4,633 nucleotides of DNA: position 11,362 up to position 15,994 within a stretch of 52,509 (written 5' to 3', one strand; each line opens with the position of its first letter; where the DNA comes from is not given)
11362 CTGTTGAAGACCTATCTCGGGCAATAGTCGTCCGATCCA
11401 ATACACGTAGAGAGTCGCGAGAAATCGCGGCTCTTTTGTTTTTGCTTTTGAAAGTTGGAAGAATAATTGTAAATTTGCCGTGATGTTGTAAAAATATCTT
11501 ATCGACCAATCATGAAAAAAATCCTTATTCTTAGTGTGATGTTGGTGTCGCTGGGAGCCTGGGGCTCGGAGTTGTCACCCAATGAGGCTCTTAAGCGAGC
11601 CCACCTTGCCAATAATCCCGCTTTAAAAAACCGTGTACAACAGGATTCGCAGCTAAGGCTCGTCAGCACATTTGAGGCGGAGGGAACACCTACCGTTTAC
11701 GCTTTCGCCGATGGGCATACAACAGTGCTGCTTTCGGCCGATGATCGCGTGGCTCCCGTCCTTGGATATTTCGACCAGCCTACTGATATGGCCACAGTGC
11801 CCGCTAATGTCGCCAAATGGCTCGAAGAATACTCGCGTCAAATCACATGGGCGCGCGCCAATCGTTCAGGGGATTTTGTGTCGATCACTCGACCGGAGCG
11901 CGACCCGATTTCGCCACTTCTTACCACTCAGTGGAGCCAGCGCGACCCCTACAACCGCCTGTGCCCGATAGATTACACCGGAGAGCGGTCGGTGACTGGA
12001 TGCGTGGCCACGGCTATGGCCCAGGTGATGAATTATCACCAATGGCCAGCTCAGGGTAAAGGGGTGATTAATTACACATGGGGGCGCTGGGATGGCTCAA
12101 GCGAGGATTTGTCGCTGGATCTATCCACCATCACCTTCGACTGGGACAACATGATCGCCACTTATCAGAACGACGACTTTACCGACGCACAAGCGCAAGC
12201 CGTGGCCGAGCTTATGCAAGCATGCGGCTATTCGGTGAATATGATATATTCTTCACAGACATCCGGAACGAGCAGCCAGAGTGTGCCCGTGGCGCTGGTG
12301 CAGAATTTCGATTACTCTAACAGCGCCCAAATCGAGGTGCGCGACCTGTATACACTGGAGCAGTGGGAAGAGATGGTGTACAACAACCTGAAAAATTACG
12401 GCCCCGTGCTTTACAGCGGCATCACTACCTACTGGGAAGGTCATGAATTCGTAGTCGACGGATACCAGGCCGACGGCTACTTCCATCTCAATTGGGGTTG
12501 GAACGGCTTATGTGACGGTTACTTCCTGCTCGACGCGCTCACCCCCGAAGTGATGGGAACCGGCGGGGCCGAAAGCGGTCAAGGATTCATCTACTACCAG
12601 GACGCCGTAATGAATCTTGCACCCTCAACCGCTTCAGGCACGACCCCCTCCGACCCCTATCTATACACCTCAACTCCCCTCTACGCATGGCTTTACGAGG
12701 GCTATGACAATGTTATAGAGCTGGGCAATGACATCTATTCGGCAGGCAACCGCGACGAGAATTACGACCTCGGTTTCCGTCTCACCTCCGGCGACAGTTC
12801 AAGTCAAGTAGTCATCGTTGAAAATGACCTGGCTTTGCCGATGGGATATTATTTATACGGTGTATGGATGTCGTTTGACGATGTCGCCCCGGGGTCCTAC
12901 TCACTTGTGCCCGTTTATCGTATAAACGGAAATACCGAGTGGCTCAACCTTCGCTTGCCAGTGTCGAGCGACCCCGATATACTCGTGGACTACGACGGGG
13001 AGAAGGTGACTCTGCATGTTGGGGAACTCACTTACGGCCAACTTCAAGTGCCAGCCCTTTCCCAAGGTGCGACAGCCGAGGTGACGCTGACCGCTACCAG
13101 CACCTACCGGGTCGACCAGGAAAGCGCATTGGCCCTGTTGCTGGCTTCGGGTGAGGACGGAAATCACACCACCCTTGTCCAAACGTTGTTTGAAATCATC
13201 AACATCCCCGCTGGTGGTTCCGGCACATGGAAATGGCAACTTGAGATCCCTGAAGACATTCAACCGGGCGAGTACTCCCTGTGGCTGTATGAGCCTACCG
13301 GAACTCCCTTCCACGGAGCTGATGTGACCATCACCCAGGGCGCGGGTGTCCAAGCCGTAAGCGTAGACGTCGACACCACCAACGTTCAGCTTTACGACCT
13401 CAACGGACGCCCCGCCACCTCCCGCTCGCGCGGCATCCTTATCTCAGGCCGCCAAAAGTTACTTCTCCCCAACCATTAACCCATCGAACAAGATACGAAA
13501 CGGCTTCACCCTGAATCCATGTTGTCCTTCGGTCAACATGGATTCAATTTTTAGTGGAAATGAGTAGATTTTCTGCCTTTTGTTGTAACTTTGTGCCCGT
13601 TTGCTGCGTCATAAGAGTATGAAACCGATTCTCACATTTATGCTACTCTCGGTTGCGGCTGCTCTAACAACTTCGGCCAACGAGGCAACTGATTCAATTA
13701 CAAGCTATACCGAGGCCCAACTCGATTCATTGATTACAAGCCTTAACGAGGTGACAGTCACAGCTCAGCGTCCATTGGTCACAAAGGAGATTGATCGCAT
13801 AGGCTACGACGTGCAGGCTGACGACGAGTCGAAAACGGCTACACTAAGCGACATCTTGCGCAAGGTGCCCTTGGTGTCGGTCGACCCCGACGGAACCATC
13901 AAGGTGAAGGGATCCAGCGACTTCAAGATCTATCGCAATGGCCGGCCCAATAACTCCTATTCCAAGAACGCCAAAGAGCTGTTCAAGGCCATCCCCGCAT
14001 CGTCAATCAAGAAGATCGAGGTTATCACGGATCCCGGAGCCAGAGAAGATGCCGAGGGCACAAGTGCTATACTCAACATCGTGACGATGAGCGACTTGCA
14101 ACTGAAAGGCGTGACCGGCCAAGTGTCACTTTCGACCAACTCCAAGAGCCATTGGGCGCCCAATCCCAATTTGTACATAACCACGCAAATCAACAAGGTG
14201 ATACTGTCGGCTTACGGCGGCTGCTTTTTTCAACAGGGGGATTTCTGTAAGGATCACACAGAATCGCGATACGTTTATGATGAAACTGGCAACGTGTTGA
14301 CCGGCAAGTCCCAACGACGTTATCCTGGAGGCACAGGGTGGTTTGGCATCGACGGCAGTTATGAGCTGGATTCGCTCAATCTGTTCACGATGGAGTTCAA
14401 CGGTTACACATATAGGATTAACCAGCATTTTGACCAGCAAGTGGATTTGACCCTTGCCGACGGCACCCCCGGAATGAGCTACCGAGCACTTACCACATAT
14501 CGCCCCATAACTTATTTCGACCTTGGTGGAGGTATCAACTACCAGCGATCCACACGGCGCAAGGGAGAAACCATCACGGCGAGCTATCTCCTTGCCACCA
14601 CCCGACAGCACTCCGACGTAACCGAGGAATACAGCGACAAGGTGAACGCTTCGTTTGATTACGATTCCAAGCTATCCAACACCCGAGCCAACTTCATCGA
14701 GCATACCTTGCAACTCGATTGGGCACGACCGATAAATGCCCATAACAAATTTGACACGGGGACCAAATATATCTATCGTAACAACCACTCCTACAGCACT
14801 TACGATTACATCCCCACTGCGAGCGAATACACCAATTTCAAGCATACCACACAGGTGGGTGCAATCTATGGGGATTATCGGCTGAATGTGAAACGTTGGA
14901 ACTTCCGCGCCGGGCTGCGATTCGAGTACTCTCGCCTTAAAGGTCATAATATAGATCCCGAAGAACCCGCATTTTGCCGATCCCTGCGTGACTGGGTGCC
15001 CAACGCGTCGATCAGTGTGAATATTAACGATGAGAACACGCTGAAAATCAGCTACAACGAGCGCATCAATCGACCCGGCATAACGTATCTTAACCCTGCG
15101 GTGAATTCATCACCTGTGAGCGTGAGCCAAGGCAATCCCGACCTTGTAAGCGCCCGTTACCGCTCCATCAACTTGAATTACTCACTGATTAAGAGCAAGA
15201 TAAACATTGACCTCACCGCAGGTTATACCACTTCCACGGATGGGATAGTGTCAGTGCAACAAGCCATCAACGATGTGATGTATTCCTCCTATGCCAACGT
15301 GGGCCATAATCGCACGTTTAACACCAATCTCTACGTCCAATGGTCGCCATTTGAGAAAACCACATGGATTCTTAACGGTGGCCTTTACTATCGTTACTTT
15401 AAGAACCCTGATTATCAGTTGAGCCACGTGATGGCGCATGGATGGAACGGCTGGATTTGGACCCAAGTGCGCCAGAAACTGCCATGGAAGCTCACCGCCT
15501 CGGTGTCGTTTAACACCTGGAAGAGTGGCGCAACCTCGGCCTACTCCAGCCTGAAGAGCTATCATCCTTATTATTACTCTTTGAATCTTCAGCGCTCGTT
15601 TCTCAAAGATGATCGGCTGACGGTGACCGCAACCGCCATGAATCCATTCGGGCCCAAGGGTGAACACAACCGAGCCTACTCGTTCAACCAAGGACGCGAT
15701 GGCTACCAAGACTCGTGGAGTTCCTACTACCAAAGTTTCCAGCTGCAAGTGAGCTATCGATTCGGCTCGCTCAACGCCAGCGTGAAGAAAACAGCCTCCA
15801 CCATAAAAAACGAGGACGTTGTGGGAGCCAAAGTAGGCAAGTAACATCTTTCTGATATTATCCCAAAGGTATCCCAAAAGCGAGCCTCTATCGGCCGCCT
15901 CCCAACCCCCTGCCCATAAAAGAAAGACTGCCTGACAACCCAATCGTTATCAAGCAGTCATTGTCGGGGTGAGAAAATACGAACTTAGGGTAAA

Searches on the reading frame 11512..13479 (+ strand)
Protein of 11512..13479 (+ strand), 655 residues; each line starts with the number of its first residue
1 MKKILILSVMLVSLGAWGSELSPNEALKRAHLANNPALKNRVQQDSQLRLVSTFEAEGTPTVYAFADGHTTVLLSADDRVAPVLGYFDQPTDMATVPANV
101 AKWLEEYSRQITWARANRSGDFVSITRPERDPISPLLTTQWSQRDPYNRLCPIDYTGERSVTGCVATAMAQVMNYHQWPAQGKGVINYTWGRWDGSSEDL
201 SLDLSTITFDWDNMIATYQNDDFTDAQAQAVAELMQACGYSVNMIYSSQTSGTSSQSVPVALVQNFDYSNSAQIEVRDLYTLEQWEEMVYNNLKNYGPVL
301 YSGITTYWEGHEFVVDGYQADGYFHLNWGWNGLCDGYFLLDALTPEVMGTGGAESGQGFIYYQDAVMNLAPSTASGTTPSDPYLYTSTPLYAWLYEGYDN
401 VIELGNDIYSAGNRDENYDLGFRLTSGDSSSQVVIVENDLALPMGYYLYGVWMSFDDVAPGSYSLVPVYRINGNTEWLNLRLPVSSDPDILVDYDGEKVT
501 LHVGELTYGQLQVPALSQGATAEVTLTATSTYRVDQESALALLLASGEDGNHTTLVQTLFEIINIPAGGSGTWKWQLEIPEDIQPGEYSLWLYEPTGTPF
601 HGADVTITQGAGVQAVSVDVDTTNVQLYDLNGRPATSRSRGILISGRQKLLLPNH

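Call 50: find_encoding_contigs(protein=window:11512-13479:+, flank=10000, max_places=10)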
Protein window:11512-13479:+ (655 aa): 3 contigs read that carry it; 3 places shown.
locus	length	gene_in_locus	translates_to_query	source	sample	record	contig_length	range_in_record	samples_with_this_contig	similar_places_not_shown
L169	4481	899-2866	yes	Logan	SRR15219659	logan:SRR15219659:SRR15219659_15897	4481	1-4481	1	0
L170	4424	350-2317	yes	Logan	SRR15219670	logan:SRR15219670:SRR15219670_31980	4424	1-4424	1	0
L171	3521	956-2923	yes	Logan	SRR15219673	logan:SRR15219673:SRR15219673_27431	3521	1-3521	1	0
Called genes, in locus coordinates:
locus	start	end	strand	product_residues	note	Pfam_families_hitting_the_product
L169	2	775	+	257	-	?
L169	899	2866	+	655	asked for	PF13734:Inhibitor_I69 (faint), PF01640:Peptidase_C10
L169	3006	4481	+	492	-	?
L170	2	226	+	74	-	?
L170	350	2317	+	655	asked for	PF13734:Inhibitor_I69 (faint), PF01640:Peptidase_C10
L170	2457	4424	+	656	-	?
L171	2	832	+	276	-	?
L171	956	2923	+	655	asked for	PF13734:Inhibitor_I69 (faint), PF01640:Peptidase_C10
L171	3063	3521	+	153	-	?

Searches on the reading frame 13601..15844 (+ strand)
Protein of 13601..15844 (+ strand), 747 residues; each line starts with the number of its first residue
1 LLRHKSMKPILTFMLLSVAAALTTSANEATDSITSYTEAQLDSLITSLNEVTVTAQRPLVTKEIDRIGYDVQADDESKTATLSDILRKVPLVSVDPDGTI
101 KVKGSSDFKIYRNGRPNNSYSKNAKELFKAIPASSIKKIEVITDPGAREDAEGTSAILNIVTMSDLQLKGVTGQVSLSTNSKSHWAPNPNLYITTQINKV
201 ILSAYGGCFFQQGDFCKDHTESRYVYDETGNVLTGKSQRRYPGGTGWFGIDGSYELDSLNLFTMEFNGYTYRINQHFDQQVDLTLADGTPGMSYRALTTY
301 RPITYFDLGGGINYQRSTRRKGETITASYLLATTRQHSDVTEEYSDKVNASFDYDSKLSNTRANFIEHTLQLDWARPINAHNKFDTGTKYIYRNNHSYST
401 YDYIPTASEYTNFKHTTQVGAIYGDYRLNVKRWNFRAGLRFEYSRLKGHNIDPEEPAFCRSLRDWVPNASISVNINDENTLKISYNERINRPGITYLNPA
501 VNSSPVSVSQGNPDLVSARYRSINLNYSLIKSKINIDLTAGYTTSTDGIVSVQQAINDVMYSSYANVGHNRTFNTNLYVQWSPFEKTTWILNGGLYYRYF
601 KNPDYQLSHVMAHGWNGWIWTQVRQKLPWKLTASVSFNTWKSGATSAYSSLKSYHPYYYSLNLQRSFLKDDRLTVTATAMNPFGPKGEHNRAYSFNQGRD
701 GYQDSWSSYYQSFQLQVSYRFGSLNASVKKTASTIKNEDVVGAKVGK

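Call 21: find_encoding_contigs(protein=window:13619-15844:+, flank=10000, max_places=10)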
Protein window:13619-15844:+ (741 aa): no gene with exactly this product is on record in the collection.

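Call 22: find_encoding_contigs(protein=window:13601-15844:+, flank=10000, max_places=10)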
Protein window:13601-15844:+ (747 aa): no gene with exactly this product is on record in the collection.
